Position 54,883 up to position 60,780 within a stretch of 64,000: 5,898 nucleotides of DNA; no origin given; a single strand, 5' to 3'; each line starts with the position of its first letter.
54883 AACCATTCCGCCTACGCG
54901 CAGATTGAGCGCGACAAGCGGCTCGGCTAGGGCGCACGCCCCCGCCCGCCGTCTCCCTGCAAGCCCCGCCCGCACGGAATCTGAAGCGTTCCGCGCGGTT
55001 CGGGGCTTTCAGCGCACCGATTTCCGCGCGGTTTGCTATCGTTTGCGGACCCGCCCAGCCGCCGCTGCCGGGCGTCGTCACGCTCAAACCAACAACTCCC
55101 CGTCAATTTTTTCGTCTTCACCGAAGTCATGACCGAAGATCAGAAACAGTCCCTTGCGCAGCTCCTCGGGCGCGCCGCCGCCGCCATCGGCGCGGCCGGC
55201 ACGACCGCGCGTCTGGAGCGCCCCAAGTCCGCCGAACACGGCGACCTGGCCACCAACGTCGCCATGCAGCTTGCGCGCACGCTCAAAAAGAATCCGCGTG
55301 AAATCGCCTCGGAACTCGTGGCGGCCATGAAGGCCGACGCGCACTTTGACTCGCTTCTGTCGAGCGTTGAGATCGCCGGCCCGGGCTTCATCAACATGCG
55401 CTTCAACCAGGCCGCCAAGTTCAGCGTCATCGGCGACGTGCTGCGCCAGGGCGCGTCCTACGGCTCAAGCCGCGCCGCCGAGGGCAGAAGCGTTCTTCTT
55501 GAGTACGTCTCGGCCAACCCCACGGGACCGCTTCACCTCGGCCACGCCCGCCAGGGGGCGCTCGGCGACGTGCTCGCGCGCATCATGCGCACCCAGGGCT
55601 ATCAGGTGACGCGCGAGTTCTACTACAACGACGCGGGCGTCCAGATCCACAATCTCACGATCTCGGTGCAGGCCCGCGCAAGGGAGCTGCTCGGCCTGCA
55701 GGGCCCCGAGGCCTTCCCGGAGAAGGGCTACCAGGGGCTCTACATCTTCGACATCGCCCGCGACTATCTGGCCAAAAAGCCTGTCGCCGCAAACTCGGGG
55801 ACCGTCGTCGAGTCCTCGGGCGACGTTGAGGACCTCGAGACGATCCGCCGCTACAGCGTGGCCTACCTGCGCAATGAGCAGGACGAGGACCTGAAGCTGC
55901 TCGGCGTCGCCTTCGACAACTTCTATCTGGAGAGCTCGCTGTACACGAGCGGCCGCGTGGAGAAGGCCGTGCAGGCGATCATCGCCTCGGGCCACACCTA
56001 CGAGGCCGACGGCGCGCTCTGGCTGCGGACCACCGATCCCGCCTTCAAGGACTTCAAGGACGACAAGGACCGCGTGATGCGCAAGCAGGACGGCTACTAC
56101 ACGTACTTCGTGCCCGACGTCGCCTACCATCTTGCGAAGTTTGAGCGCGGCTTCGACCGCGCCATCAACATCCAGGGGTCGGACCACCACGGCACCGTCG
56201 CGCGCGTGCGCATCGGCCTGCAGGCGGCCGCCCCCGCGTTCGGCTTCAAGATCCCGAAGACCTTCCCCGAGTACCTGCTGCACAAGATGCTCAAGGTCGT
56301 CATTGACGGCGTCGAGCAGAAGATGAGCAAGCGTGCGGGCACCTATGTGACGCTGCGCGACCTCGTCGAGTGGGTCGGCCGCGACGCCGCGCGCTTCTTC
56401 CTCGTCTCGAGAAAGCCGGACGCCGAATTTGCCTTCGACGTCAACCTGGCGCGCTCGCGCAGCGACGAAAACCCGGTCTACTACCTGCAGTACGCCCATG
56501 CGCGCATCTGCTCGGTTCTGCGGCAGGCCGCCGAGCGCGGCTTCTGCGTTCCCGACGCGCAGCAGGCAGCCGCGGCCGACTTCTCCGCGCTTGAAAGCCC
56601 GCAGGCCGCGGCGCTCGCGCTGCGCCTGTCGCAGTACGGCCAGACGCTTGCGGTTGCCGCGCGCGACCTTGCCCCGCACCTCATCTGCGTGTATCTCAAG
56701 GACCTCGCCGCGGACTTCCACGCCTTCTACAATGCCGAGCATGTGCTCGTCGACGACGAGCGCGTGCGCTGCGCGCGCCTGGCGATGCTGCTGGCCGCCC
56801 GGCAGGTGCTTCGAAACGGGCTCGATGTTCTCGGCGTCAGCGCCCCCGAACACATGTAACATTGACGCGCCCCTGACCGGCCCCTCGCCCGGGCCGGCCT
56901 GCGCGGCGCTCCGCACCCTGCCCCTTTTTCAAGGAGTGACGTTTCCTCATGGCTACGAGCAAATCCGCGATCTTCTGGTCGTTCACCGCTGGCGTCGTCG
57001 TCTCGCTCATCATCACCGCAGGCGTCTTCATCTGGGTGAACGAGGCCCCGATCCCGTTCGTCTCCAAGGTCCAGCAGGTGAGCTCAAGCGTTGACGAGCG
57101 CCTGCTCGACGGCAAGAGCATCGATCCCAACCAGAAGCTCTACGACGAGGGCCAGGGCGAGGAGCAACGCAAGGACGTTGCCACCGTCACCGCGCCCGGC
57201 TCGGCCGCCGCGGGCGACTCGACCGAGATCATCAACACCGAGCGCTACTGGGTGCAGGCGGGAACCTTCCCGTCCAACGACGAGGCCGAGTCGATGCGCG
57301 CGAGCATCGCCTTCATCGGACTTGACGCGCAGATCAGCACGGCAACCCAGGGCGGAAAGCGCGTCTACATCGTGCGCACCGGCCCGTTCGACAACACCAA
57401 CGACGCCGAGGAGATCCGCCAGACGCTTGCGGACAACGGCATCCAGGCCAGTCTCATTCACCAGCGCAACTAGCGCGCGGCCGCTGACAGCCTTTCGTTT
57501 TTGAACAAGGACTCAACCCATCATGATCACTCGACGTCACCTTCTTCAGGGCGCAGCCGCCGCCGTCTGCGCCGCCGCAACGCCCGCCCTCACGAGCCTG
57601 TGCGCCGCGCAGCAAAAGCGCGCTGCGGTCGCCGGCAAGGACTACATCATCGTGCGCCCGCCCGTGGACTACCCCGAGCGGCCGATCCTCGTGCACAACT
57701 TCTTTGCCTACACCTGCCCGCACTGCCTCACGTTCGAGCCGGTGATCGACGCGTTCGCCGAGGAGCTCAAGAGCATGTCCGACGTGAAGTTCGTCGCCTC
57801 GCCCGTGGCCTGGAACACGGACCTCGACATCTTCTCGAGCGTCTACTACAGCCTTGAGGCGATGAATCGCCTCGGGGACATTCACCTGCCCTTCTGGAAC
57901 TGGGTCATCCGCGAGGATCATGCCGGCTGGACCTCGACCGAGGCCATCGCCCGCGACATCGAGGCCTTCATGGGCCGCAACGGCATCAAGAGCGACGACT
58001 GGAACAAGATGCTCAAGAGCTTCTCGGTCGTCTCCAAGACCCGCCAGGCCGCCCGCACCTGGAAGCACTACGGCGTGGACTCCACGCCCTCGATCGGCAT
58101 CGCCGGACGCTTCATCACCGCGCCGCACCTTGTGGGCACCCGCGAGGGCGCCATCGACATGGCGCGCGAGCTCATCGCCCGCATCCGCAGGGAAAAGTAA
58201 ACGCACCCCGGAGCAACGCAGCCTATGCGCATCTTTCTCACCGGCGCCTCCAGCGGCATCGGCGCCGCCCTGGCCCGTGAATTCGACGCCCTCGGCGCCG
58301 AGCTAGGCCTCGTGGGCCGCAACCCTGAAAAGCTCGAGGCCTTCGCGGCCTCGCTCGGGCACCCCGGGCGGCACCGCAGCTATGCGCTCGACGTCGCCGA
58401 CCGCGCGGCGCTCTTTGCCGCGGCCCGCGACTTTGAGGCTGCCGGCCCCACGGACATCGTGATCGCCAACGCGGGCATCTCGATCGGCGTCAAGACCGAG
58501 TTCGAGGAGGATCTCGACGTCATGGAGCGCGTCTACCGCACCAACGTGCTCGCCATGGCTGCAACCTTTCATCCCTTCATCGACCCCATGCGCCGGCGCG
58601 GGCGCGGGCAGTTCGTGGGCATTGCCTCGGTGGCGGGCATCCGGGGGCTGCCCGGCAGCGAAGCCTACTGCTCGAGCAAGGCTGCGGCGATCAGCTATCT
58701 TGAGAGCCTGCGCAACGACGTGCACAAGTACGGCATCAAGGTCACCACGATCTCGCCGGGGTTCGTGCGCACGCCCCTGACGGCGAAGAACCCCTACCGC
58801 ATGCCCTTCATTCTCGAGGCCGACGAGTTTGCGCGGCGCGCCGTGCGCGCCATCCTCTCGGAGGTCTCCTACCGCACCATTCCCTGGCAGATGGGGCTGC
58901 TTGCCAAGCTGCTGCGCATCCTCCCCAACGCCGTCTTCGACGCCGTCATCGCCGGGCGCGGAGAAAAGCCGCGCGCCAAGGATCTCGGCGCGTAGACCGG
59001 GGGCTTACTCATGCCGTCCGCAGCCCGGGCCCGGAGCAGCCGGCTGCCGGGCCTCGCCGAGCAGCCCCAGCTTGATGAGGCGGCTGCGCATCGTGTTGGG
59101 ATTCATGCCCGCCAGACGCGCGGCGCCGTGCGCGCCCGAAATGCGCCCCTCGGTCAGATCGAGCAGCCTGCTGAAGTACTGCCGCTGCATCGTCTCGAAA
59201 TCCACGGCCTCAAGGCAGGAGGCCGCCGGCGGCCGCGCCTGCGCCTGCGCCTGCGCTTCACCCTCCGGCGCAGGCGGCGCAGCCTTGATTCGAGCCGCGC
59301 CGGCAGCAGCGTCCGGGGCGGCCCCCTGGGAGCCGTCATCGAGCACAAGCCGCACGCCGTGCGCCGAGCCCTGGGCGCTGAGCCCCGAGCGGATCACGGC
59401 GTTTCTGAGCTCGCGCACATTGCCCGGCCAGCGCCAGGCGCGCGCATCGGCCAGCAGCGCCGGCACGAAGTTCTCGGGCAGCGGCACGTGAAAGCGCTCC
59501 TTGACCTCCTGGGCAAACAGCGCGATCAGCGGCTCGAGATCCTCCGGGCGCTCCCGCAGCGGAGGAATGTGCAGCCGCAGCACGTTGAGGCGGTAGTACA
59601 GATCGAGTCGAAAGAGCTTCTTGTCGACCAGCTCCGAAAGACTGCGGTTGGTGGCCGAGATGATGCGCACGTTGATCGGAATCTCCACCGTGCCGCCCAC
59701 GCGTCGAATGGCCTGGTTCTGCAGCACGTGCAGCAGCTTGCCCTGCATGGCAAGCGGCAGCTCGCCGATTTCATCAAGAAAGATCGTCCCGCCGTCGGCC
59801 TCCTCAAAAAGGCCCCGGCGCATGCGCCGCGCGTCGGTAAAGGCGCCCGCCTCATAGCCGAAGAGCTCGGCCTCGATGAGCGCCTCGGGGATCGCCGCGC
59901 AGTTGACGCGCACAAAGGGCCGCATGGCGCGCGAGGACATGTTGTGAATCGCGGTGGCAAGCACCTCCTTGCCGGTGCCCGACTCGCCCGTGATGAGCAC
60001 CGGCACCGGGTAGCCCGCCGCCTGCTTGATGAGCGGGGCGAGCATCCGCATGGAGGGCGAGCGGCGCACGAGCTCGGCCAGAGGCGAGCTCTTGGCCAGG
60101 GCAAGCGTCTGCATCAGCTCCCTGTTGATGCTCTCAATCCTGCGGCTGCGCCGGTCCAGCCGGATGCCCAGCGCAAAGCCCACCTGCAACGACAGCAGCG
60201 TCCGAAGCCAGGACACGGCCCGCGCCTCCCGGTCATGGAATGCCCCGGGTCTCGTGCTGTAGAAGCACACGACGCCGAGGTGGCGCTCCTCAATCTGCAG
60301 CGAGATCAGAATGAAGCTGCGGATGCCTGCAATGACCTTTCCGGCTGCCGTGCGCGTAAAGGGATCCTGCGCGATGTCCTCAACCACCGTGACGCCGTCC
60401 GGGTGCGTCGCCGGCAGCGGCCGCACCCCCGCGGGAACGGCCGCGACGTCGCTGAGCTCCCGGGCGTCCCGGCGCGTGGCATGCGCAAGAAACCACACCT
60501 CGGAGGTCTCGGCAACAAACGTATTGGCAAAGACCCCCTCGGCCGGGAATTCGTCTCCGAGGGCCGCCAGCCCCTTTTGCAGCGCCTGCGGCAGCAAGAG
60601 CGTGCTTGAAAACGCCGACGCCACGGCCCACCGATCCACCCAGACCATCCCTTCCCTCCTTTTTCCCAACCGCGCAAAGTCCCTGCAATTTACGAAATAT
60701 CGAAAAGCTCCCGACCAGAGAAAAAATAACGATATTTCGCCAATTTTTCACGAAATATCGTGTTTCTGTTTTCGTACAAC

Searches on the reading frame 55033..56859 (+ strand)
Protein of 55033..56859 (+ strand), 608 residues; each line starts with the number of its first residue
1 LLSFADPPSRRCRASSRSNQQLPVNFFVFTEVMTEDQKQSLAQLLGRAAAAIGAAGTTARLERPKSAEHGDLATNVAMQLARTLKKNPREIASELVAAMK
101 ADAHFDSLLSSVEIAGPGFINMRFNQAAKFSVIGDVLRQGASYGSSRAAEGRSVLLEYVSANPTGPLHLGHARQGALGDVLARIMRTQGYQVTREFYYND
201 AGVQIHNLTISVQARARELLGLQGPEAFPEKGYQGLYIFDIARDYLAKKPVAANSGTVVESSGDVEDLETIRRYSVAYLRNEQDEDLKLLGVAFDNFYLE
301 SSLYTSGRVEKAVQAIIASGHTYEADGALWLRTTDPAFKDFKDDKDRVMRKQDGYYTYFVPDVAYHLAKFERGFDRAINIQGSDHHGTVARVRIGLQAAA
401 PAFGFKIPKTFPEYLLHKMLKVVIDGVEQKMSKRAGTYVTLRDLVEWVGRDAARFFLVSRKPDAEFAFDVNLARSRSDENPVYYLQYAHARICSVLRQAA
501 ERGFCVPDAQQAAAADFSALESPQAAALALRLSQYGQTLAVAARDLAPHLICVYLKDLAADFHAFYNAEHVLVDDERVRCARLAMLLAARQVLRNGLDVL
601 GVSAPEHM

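Call 8: search_protein_families(library=pfam, proteins=[window:55033-56859:+], max_evalue=0.01)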
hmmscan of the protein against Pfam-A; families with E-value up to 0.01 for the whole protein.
window:55033-56859:+ (608 aa): 7 families
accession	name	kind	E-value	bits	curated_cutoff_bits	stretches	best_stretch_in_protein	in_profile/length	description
PF05746.21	DALR_1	-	1.7e-33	115.7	22.3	1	485-608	1-117/117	DALR anticodon binding domain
PF03485.21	Arg_tRNA_synt_N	-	2.8e-22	79.6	21.5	1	40-124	6-85/85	Arginyl tRNA synthetase N terminal domain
PF00750.26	tRNA-synt_1d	-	1.6e-19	70.6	23.3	1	135-446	4-296/349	tRNA synthetases class I (R), catalytic domain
PF00133.28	tRNA-synt_1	-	4.4e-10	39.3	22.7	1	162-207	33-78/414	tRNA synthetases class I (I, L, M and V)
PF09334.17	tRNA-synt_1g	-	2.1e-08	33.8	20.1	0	164-193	11-40/391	tRNA synthetases class I (M)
PF01406.26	tRNA-synt_1e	-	3.1e-07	30.5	27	1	167-331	23-131/301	tRNA synthetases class I (C) catalytic domain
PF01921.24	tRNA-synt_1f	-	4.8e-07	29.4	27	1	381-473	240-325/360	tRNA synthetases class I (K)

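Call 9: search_protein_families(library=ncbifam, proteins=[window:55033-56859:+], max_evalue=0.01)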
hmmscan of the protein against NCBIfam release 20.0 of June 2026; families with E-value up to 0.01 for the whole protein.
window:55033-56859:+ (608 aa): 21 families
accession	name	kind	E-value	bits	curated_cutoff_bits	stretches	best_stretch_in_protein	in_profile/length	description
TIGR00456.1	argS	equivalog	8.1e-124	414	261.65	1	55-608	20-569/569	arginine--tRNA ligase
NF002446.0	PRK01611.3-3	equivalog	1.2e-69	235.2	399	3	38-214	10-177/636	arginine--tRNA ligase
NF002447.0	PRK01611.3-4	equivalog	1.8e-67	228.2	460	2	35-370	3-322/613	arginine--tRNA ligase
NF045898.1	ArgS_rel_codon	equivalog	4.9e-42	144.6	340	2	58-195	30-153/327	ArgS-related anticodon-binding protein NrtL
TIGR00422.1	valS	equivalog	4e-09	35.1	612.1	1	161-198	42-79/863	valine--tRNA ligase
TIGR00398.1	metG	equivalog_domain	3.6e-08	32.6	336.35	0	428-462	325-359/530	methionine--tRNA ligase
NF008957.0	PRK12300.1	subfamily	4e-08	31.7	677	1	164-218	44-98/946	leucine--tRNA ligase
NF004349.1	PRK05729.1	equivalog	5.6e-08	31.5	704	1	162-202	40-80/860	valine--tRNA ligase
TIGR00392.1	ileS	equivalog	9.2e-08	30.7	621.4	1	423-481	604-664/861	isoleucine--tRNA ligase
TIGR00435.1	cysS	equivalog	1.5e-07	30.9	340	1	167-334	35-146/466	cysteine--tRNA ligase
NF009687.0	PRK13208.1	equivalog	4.4e-07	28.5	738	1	163-204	49-90/801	valine--tRNA ligase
TIGR00396.1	leuS_bact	equivalog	7.6e-07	27.6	548.4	1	163-210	40-87/843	leucine--tRNA ligase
TIGR00395.1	leuS_arch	equivalog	9.1e-07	27.2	648.5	0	428-469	618-656/938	leucine--tRNA ligase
NF000540.1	alt_ValS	exception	3.2e-05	22.1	900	1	423-471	567-615/827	valine--tRNA ligase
NF001100.0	PRK00133.1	equivalog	4.1e-05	22.3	587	0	164-193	17-46/676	methionine--tRNA ligase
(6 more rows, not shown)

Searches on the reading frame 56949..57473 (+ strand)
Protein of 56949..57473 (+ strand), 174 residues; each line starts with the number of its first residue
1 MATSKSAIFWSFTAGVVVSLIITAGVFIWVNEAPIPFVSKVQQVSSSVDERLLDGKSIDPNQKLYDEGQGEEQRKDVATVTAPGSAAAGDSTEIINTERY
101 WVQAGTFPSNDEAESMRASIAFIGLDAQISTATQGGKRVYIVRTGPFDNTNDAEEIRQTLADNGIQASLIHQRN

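Call 8: search_protein_families(library=pfam, proteins=[window:56949-57473:+], max_evalue=0.01)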
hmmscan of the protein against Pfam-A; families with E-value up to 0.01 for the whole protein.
window:56949-57473:+ (174 aa): 1 family
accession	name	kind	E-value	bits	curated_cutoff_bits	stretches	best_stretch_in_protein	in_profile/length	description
PF05036.18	SPOR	-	4.5e-13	49.8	21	1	97-169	2-74/76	SPOR domain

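Call 9: search_protein_families(library=ncbifam, proteins=[window:56949-57473:+], max_evalue=0.01)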
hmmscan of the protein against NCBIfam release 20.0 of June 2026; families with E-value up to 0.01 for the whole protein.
window:56949-57473:+ (174 aa): 4 families
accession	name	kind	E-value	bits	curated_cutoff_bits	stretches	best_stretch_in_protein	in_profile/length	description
TIGR02223.1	ftsN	equivalog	2.1e-15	57.1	107.65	1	69-167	194-294/299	cell division protein FtsN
NF008179.0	PRK10927.1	equivalog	1.8e-08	34.2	525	1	74-153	223-297/319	cell division protein FtsN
NF007953.1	PRK10672.1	equivalog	1.6e-05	24.6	201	1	76-171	270-359/362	endolytic peptidoglycan transglycosylase RlpA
NF047735.1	MPL36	exception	0.00039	20.2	430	1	56-167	198-300/305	RlpA family plasminogen-binding lipoprotein MPL36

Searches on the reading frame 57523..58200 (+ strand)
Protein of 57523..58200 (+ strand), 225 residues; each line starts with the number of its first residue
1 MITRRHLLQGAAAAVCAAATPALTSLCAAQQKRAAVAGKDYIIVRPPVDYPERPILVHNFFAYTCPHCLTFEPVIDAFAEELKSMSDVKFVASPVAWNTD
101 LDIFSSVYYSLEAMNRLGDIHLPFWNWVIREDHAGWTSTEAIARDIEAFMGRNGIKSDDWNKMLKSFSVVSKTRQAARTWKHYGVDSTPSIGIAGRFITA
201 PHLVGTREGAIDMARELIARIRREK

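Call 8: search_protein_families(library=pfam, proteins=[window:57523-58200:+], max_evalue=0.01)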
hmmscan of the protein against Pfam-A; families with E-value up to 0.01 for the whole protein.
window:57523-58200:+ (225 aa): 5 families
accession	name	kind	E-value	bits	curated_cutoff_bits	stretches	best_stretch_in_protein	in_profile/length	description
PF01323.26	DSBA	-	4.6e-07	30.2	25.6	0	133-198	110-177/191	DSBA-like thioredoxin domain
PF13462.12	Thioredoxin_4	-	1.2e-06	29.3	23.2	1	55-212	15-164/165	Thioredoxin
PF00085.26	Thioredoxin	-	6.2e-05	23.4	23.5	1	52-92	18-55/103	Thioredoxin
PF10518.14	TAT_signal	-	0.0028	17.9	22.7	1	1-20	1-20/21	TAT (twin-arginine translocation) pathway signal sequence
PF13905.12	Thioredoxin_8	-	0.0098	16.6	27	0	59-92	7-40/94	Thioredoxin-like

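Call 9: search_protein_families(library=ncbifam, proteins=[window:57523-58200:+], max_evalue=0.01)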
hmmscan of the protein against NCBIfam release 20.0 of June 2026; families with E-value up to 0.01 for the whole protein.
window:57523-58200:+ (225 aa): 5 families
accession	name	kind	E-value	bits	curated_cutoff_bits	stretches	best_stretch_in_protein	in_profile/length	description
NF047695.1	ThlDiSintDsbAHaem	equivalog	4.8e-08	32.6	290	1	22-72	10-57/206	thiol:disulfide interchange protein DsbA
NF008198.0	PRK10954.1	equivalog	1.3e-07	31.6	279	1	35-202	22-182/207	thiol:disulfide interchange protein DsbA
TIGR01409.1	TAT_signal_seq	domain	0.0042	17.4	16.7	1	2-20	1-19/29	twin-arginine translocation signal domain-containing protein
TIGR01126.1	pdi_dom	equivalog_domain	0.0052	17.1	107.2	0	55-89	17-51/105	protein disulfide-isomerase domain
TIGR02738.1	TrbB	equivalog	0.0064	16.2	132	0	59-82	56-79/153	type-F conjugative transfer system pilin assembly thiol-disulfide isomerase TrbB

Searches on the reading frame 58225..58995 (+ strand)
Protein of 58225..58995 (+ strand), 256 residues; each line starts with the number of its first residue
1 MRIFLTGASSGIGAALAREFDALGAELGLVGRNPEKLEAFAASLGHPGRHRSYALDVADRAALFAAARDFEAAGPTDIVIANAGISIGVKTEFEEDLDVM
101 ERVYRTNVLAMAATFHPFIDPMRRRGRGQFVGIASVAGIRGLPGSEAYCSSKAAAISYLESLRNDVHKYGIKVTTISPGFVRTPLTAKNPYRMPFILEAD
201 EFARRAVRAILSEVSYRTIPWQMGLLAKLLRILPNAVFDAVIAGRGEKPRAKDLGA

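Call 8: search_protein_families(library=pfam, proteins=[window:58225-58995:+], max_evalue=0.01)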
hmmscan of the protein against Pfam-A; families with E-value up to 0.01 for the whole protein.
window:58225-58995:+ (256 aa): 4 families
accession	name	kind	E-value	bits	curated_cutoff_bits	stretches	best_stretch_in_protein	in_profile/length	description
PF00106.31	adh_short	-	1.1e-39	136.4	26.6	1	3-188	3-189/195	short chain dehydrogenase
PF13561.12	adh_short_C2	-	2.9e-28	99.5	27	1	7-190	1-185/236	Enoyl-(Acyl carrier protein) reductase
PF08659.16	KR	-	1.2e-07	32.3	22.6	1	4-181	4-178/180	KR domain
PF01370.27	Epimerase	-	0.00037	20.4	20.9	1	3-114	1-104/240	NAD dependent epimerase/dehydratase family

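Call 9: search_protein_families(library=ncbifam, proteins=[window:58225-58995:+], max_evalue=0.01)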
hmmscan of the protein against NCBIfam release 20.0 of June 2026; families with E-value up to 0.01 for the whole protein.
window:58225-58995:+ (256 aa): 212 families (the best 25 are shown)
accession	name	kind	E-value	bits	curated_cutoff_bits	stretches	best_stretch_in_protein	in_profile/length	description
NF005437.0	PRK07024.1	equivalog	2.4e-106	354.9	266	1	2-252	6-257/259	SDR family oxidoreductase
NF006099.0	PRK08251.1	equivalog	1e-40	139.5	253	1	2-239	6-247/250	SDR family oxidoreductase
NF005878.0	PRK07825.1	subfamily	5e-38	131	287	1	3-241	12-248/278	short chain dehydrogenase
NF004526.0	PRK05872.1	subfamily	8.9e-38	130.1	276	1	3-189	13-198/297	short-chain dehydrogenase/reductase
NF005489.0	PRK07102.1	equivalog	1e-36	126.8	267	1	2-239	3-239/243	SDR family oxidoreductase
NF005559.1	PRK07231.1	subfamily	4.4e-36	124.6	215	1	4-189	8-194/249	glucose 1-dehydrogenase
NF004825.0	PRK06181.1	equivalog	1.2e-34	119.9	215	1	3-186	9-193/268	SDR family oxidoreductase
NF004824.0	PRK06180.1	subfamily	7.8e-33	113.8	298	1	3-192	7-194/279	oxidoreductase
NF006123.0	PRK08267.1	equivalog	1.3e-31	109.8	261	1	2-240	4-251/261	SDR family oxidoreductase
NF004765.0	PRK06101.1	equivalog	2.3e-30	105.5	406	1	3-238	4-231/241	SDR family oxidoreductase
NF005495.0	PRK07109.1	subfamily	5.7e-30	104.7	264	1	3-193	11-204/334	SDR family oxidoreductase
NF004514.1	PRK05855.1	equivalog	9.2e-30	103.7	455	1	4-192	317-507/578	SDR family oxidoreductase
NF052558.1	MBtsdlDhBudC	equivalog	1.1e-29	103.7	270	1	3-189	6-190/250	meso-2,3-butanediol dehydrogenase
NF006565.0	PRK09072.1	equivalog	1.5e-29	103.4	238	1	2-241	7-249/265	SDR family oxidoreductase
NF005672.0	PRK07454.1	equivalog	2.4e-29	102.2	234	1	2-186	8-193/241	SDR family oxidoreductase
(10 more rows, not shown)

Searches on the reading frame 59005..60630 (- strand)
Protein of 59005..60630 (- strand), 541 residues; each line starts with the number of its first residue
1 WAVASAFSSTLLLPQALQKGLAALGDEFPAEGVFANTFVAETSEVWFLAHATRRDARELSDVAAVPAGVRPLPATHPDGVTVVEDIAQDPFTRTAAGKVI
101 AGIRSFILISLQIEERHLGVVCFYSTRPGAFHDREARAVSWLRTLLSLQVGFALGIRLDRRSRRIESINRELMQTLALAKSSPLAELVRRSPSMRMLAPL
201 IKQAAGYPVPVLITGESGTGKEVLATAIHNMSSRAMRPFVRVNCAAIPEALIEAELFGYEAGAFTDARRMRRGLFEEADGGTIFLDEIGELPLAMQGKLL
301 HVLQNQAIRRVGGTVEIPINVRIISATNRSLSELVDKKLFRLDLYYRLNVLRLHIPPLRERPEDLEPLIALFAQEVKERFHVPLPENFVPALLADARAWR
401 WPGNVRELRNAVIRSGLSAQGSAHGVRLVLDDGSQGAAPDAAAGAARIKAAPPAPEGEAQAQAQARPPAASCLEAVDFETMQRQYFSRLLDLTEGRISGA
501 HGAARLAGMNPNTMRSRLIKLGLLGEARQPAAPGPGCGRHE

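Call 47: search_protein_families(library=pfam, proteins=[window:59005-60630:-], max_evalue=0.01)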
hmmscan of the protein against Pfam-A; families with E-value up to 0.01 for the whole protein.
window:59005-60630:- (541 aa): 11 families
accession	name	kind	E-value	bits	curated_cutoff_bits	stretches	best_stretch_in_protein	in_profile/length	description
PF00158.32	Sigma54_activat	-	3.4e-68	229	20.2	1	188-353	2-167/168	Sigma-54 interaction domain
PF14532.12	Sigma54_activ_2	-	6.5e-22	78.7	25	1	190-358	3-138/138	Sigma-54 interaction domain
PF25601.1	AAA_lid_14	-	1.2e-10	41.5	27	1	359-422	1-63/87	AAA+ ATPase lid domain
PF07728.20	AAA_5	-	3.2e-06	27.6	22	1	210-329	1-123/139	AAA domain (dynein-related subfamily)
PF00004.35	AAA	-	3.9e-06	27.8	21.2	1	211-343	1-124/131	ATPase family associated with various cellular activities (AAA)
PF13185.12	GAF_2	-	6.5e-05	23.6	28.6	1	80-139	66-124/136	GAF domain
PF13191.12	AAA_16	-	0.00016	22.7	32.6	1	187-306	2-123/167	AAA ATPase domain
PF01078.27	Mg_chelatase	-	0.00033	20.5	20.3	0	269-331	96-160/207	Magnesium chelatase, subunit ChlI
PF01590.32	GAF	-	0.0018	19.3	22.4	1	77-139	61-122/133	GAF domain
PF13492.12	GAF_3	-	0.0054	17.6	27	0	95-146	72-123/129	GAF domain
PF07724.20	AAA_2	-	0.0057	17.1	27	1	211-338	6-134/166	AAA domain (Cdc48 subfamily)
